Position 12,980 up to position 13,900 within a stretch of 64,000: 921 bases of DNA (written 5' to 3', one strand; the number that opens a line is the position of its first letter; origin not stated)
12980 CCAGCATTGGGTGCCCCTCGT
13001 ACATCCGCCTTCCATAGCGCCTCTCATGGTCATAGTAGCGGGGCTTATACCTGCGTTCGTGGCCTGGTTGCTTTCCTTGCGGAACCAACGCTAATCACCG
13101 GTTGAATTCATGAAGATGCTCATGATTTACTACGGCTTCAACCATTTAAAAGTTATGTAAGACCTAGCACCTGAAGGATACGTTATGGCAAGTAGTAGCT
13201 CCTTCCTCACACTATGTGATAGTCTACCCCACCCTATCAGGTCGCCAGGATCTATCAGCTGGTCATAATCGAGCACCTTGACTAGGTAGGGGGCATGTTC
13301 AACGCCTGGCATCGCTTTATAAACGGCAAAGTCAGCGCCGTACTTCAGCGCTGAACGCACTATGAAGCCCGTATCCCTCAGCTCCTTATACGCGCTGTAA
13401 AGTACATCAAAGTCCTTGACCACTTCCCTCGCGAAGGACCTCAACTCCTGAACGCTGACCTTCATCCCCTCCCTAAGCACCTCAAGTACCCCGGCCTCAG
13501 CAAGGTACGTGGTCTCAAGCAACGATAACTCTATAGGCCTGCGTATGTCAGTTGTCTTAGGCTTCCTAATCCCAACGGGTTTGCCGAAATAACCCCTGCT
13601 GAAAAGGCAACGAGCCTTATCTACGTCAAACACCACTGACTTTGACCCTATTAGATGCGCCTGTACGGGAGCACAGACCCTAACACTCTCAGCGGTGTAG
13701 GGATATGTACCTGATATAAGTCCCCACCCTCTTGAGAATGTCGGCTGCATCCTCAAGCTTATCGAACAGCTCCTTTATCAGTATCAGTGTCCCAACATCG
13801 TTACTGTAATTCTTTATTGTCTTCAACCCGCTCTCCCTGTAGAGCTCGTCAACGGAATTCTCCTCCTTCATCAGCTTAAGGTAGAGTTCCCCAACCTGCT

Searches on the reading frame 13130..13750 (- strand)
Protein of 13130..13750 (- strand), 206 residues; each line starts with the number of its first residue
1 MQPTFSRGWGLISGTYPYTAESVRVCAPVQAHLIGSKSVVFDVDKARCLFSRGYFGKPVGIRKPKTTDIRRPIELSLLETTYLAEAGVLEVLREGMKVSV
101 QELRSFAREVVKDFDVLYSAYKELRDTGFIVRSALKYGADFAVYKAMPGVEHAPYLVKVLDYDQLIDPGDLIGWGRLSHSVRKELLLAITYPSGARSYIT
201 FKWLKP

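Call 36: search_protein_families(library=pfam, proteins=[window:13133-13750:-], max_evalue=0.01)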
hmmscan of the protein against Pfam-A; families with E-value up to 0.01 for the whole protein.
seq(206 aa): 2 families
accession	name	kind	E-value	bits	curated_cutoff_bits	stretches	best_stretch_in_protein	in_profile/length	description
PF01974.23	tRNA_int_endo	-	2.6e-26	92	27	1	114-190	1-77/85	tRNA intron endonuclease, catalytic C-terminal domain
PF02778.19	tRNA_int_endo_N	-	1.3e-14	53.8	21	1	29-103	1-66/67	tRNA intron endonuclease, N-terminal domain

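Call 53: search_solved_structures(query=window:13130-13750:-, max_evalue=0.001)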
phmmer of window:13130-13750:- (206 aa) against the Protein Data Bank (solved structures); distinct sequences matched with E-value up to 0.001: 24.
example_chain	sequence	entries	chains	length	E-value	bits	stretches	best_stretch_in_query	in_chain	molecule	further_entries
3p1z_B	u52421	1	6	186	6.4e-49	169.7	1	26-206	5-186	tRNA-splicing endonuclease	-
3ajv_B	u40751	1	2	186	1.6e-47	165.1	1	26-206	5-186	tRNA-splicing endonuclease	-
2cv8_A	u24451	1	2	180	7e-47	163.1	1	32-205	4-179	tRNA-splicing endonuclease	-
2zyz_B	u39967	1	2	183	3.1e-34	121.8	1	32-203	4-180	tRNA-splicing endonuclease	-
5x89_A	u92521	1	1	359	2.7e-29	105.6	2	74-203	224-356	EndA-like protein,tRNA-splicing endonuclease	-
3p1y_A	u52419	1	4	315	6.9e-26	94.5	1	37-189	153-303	tRNA-splicing endonuclease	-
1a79_A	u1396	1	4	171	3.3e-23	85.7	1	73-206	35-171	TRNA ENDONUCLEASE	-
2gjw_A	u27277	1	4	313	2.1e-17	66.8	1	73-189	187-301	tRNA-splicing endonuclease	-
1r0v_A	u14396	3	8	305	2.1e-17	66.8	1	73-189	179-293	tRNA-intron endonuclease | Putative tRNA-intron endonuclease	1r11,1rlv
3iey_A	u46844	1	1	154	1.4e-15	60.8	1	74-206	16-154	tRNA-splicing endonuclease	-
6z9u_A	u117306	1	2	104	1.8e-12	50.7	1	115-204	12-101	tRNA-splicing endonuclease subunit Sen34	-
8hmz_B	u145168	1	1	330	3.9e-12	49.6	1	115-204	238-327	tRNA-splicing endonuclease subunit Sen34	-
8iss_C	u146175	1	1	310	4.2e-12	49.5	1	115-204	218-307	tRNA-splicing endonuclease subunit Sen34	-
7zrz_AP1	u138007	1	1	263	4.4e-11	46.2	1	115-204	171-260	tRNA-splicing endonuclease subunit Sen34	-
8hmy_B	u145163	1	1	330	9.3e-11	45.1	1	115-204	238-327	tRNA-splicing endonuclease subunit Sen34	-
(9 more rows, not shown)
